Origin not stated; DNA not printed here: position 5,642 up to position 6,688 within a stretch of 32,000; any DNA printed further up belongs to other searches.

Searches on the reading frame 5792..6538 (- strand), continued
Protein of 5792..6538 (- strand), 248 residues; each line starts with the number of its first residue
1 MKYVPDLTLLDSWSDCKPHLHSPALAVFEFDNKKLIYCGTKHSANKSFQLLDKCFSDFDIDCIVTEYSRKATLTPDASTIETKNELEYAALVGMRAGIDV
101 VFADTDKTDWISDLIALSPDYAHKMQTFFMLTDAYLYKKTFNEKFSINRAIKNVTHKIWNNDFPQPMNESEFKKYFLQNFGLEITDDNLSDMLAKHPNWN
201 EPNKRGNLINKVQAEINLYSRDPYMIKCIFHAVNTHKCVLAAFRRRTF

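Call 110: search_protein_families(library=pfam, proteins=[L055:903-2003:+, L002:4652-6001:+], max_evalue=0.1)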
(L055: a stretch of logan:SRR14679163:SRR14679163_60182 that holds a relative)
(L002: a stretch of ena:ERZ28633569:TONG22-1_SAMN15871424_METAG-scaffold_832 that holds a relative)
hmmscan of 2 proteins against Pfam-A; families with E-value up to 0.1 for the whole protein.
L055:903-2003:+ (367 aa): 1 family
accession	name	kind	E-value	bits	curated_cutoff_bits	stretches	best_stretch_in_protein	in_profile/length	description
PF15054.11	DUF4535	-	0.0014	18.7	28.3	0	90-109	16-34/45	Domain of unknown function (DUF4535)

L002:4652-6001:+ (450 aa): 2 families
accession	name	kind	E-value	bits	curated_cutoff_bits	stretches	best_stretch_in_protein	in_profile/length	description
PF00082.27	Peptidase_S8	-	3.2e-09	37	21.8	1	104-170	1-88/288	Subtilase family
PF18739.6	HEPN_Apea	-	0.023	15.6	24.4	1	183-249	25-85/136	Apea-like HEPN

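Call 119: search_dna_similar(query=P0025, collection=phages, mode=protein, max_evalue=0.01, max_rows=10)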
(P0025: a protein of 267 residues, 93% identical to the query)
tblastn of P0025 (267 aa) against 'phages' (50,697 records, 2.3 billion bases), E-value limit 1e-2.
No match.

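Call 120: search_dna_similar(query=P0025, collection=plasmids, mode=protein, max_evalue=0.01, max_rows=10)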
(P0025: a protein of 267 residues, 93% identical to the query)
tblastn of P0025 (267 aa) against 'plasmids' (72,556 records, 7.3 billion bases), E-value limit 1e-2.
No match.
